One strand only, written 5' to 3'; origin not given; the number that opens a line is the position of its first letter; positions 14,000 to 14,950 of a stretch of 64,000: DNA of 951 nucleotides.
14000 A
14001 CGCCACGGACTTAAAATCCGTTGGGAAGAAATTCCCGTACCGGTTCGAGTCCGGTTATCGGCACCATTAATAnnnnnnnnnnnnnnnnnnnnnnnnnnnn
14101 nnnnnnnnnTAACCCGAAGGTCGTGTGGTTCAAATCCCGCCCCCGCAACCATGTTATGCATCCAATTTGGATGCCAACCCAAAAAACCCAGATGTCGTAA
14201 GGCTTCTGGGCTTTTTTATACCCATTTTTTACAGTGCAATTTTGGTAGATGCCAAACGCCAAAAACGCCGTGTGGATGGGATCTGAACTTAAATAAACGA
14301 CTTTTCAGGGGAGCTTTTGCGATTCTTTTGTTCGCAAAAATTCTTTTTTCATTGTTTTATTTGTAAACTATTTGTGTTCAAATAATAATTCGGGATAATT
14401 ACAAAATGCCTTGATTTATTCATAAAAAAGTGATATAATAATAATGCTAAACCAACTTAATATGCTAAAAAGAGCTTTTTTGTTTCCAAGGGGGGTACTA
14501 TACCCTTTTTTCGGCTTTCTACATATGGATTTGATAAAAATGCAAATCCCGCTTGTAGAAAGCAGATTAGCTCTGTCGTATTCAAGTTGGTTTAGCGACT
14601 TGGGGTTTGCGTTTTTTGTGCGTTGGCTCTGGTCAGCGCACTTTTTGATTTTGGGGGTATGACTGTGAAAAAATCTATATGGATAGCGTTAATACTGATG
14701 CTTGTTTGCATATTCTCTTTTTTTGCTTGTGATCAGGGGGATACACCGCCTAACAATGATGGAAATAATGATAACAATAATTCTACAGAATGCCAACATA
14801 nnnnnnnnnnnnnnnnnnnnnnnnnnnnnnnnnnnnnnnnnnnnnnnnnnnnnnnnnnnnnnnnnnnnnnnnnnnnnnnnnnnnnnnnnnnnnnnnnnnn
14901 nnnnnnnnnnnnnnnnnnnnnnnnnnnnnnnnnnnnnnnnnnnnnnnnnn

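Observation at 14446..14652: About 205 nt highly structured RNA between a near-consensus promoter and an intrinsic terminator, directly upstream of the Cys-repeat lipoprotein gene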

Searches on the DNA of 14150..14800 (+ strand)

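Call 5: search_rna_families(source=window, start=14150, end=14800, threshold=evalue, max_evalue=10, show_alignments=4)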
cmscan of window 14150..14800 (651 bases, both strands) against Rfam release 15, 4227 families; matches with E-value up to 10: 14.
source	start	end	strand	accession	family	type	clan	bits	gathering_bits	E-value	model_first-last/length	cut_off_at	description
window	14423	14517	+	RF02898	AaHKsRNA20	Gene; sRNA;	-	22.9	43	0.39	1-77/77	no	Aggregatibacter sRNA 20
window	14292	14359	-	RF01169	SNORD112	Gene; snRNA; snoRNA; CD-box;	CL00069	21.6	58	0.12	1-77/77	no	Small nucleolar RNA SNORD112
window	14181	14246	-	RF02495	ohsC_RNA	Gene; antitoxin;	-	21.5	50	1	1-77/77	no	Oppression of Hydrophobic ORF by sRNA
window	14367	14438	+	RF00531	snoMe28S-Gm3113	Gene; snRNA; snoRNA; CD-box;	-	21.2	70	0.48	1-84/84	no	Small nucleolar RNA Me28S-Gm3113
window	14425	14464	+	RF03091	Clostridium-PBP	Gene; sRNA;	-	20.8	94.4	3.6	1-73/73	no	Clostridium-PBP RNA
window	14510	14567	+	RF04239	mir-4679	Gene; miRNA;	-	17.2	88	2.6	1-75/75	no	mir-4679 microRNA precursor family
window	14550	14792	-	RF01407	STnc560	Gene; sRNA;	-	17.1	55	0.36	1-214/214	no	STnc560 Hfq binding RNA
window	14422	14513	+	RF01403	STnc290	Gene; sRNA;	-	16.6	60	4.2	1-65/65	no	STnc290 Hfq binding RNA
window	14410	14539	+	RF00139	SNORA72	Gene; snRNA; snoRNA; HACA-box;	-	16.4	43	9.8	1-132/132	no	Small nucleolar RNA SNORA72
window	14182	14346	-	RF02578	tsr25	Gene; sRNA;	-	14.3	63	1.7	1-181/181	no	S. aureus tsr25 small RNA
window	14160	14219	+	RF01489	sbrA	Gene; sRNA;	-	13.6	45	8.5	1-71/71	no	Listeria sRNA sbrA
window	14150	14217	+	RF02377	SurA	Gene; sRNA;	-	13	100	0.51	215-279/279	5'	SurA sRNA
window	14449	14591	-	RF02637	EF0408_EF0409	Gene; sRNA;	-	10.5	440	3.5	56-348/412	no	Enterococcus sRNA EF0408_EF0409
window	14591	14620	-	RF02248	Six3os1_3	Gene; lncRNA;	-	10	40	6.7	46-75/75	no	Six3os1 conserved region 3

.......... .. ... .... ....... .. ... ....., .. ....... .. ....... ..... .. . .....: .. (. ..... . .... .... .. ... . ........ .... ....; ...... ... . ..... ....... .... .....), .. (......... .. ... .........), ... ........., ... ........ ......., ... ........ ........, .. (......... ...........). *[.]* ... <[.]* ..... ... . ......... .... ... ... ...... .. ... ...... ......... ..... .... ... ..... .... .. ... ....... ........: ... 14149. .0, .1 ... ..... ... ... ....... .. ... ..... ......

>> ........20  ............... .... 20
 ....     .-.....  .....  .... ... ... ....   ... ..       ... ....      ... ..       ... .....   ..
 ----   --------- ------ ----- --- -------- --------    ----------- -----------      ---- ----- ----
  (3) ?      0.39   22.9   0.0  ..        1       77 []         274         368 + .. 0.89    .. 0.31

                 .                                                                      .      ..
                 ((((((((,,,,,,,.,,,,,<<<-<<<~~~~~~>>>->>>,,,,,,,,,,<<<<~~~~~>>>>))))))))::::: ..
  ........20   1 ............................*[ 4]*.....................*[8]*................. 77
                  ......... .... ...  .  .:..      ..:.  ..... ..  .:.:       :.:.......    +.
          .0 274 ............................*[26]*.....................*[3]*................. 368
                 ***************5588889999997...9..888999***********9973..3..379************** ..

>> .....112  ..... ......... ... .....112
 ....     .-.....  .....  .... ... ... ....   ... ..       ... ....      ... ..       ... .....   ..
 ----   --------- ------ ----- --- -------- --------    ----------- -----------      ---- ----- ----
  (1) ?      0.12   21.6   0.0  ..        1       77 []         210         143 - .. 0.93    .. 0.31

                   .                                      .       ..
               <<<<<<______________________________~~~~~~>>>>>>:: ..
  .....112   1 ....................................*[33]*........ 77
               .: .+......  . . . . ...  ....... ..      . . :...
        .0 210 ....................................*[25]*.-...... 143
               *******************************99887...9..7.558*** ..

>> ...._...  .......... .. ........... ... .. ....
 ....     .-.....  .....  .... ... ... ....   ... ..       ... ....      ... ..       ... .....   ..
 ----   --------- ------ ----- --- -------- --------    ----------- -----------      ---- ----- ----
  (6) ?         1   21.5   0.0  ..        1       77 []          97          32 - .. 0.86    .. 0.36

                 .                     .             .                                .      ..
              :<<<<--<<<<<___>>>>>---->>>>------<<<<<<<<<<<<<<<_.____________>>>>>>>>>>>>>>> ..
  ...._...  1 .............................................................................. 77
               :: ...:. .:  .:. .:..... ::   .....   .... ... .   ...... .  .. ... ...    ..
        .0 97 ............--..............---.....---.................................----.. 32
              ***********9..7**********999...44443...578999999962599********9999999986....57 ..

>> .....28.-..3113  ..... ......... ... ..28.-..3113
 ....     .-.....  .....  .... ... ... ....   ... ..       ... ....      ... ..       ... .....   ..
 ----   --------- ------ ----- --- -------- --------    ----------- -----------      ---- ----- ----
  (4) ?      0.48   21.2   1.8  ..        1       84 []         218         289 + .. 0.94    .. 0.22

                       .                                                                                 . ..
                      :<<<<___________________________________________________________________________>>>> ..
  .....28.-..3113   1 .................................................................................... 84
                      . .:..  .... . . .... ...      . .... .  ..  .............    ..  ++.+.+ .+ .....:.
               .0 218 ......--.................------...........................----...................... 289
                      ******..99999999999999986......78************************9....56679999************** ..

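Call 24: search_dna_similar(query=window:14400-14670:+, collection=phages, mode=distant, max_evalue=0.01)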
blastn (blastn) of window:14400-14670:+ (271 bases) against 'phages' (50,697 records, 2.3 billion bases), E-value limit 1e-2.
Records with a match: 1; places in all: 1; records where one place covers at least 80% of the query: 0.
Best place of each record, by identity: 80-90% 1.
By first word of the organism name: Bacteriophage 1.
By host as written in the record: - 1.
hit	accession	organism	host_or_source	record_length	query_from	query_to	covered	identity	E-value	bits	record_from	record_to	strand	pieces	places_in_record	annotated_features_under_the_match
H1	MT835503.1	Bacteriophage sp.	human fecal samples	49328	203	247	17%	82.2%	6e-3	46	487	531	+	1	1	record has no annotation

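Call 25: search_dna_similar(query=window:14400-14670:+, collection=plasmids, mode=distant, max_evalue=0.01)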
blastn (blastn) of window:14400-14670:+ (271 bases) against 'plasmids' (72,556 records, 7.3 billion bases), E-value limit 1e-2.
No match.

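Call 54: build_rna_model(alignment_id=A3, structure=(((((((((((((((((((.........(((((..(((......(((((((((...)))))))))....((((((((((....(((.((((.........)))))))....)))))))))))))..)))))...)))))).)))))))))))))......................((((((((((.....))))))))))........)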
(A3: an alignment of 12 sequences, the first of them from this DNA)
Model R1 built from alignment A3 (12 sequences, 209 columns); structure: as given.
model positions 203; base pairs 62; branch points 2; effective number of sequences 0.9; information 0.59 bits per position. Calibrated on 0.2 Mb of random sequence (short: E-values are rough).
structure used (alignment columns):
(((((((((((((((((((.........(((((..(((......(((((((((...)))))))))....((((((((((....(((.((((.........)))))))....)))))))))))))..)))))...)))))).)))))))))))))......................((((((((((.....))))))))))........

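Call 55: search_with_rna_model(model_id=R1, source=window, max_evalue=10, filters=default)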
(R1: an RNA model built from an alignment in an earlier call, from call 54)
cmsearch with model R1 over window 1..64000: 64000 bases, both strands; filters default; matches with E-value up to 10: 2.
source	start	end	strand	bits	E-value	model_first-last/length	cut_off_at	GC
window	14446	14649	+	227.3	5.7e-54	1-203/203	no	0.4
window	14422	14596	-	22.8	0.00047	1-203/203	no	0.33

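Call 56: search_with_rna_model(model_id=R1, sources=[L002, L004, L005, L006, L008, L009, L010, L017, L018, L019, L020, L021, L022, L023, L024, L027, L028, L029, L030, L031, L032, L033, L034, L035, L036, L037, L038, L039, L040, L041, L042, L043, L044, L045, L046, L047, L048, L049], max_evalue=1)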
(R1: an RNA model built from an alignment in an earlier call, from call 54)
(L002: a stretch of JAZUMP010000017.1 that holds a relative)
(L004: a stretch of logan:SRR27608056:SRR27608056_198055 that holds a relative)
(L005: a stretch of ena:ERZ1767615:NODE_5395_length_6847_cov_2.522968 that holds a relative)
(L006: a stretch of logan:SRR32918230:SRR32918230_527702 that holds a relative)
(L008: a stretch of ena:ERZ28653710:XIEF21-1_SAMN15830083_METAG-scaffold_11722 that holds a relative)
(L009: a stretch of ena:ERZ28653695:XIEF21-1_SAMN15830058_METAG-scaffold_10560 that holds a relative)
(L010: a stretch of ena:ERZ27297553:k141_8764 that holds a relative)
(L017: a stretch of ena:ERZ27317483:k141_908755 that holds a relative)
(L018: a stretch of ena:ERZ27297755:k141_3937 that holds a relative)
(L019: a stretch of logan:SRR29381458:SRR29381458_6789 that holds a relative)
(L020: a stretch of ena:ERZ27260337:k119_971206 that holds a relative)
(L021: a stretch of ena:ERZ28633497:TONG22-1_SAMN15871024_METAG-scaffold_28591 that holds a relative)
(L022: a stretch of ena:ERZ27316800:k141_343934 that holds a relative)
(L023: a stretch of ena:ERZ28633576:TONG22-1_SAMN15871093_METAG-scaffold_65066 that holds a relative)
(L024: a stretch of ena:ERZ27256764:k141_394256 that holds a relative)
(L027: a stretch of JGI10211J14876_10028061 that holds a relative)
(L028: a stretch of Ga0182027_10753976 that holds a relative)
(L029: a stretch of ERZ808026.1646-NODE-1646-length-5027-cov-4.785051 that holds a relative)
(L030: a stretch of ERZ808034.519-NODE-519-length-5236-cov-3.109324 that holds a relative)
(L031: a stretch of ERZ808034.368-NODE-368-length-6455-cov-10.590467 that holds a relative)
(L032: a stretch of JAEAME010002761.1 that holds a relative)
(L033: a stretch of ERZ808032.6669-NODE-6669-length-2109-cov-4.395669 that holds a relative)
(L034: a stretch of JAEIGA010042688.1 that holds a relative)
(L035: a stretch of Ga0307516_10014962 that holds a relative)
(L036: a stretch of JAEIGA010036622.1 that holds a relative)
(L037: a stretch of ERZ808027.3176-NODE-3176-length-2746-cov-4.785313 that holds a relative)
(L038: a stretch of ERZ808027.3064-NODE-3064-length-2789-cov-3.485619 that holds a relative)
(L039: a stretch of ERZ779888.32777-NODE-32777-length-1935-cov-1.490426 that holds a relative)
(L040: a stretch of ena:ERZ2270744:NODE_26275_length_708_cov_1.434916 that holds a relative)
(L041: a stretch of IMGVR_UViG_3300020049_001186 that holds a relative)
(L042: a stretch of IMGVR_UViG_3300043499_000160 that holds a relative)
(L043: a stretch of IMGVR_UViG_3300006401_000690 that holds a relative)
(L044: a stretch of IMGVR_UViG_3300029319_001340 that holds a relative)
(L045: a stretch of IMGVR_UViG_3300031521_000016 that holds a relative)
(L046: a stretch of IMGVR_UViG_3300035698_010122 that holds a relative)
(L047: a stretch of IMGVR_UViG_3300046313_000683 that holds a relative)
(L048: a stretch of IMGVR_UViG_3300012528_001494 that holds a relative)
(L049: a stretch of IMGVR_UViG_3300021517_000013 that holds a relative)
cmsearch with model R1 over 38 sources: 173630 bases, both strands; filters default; matches with E-value up to 1: 41.
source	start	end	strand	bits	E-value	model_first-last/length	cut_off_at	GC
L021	669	871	+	251.2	2.3e-59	1-203/203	no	0.38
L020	378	581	+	245.8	4.9e-58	1-203/203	no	0.38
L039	1446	1649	+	245.8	4.9e-58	1-203/203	no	0.38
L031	5835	6038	-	245.6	5.3e-58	1-203/203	no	0.38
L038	393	596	+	245.6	5.3e-58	1-203/203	no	0.38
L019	1375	1578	+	245.2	6.6e-58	1-203/203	no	0.38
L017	3905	4108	+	243.7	1.6e-57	1-203/203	no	0.38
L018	3905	4108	+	243.7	1.6e-57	1-203/203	no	0.38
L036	3086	3290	-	234.5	2.8e-55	1-203/203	no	0.36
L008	861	1065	+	233.9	3.9e-55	1-203/203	no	0.4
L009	588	792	+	233.9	3.9e-55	1-203/203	no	0.4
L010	2134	2338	+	233.9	3.9e-55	1-203/203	no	0.4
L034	2749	2951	-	233.5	5e-55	1-203/203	no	0.4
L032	1041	1243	+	232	1.1e-54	1-203/203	no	0.38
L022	1782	1985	+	226.1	3.1e-53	1-203/203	no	0.39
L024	426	621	+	191.2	1e-44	1-203/203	no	0.36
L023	1151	1348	+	183.8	6.5e-43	1-203/203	no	0.38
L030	5116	5236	-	113.4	9.8e-26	86-203/203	5'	0.41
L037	2639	2746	-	107.2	3.2e-24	96-203/203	5'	0.44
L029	4949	5027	-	82.7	3e-18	125-203/203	5'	0.46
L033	1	79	+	80.3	1.1e-17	125-203/203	5'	0.46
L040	450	507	+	46.5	2.1e-09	1-203/203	no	0.53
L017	3881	4057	-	28.1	6.4e-05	1-203/203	no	0.33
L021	645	820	-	28.1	6.6e-05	1-203/203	no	0.32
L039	1422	1598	-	27.6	8.7e-05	1-203/203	no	0.32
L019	1351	1527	-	27.4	9.6e-05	1-203/203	no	0.32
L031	5886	6062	+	27.4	9.6e-05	1-203/203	no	0.32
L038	369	545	-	27.4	9.6e-05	1-203/203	no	0.32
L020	369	530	-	27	0.00012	1-203/203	no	0.33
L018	3881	4057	-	26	0.00021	1-203/203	no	0.32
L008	852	1011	-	24.8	0.0004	1-203/203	no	0.34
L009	579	738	-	24.8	0.0004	1-203/203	no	0.34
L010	2125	2284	-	24.8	0.0004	1-203/203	no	0.34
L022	1758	1931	-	24.1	0.00061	1-203/203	no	0.32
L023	1142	1295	-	23.3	0.00092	1-203/203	no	0.31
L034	2802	2975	+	22.3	0.0016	1-203/203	no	0.35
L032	1016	1193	-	21.1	0.0033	1-203/203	no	0.31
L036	3137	3306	+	17.1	0.03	1-203/203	no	0.32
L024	417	570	-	16.5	0.044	1-203/203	no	0.32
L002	821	859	-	11.9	0.57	75-113/203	no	0.31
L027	1120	1185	-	11.9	0.57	1-203/203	no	0.35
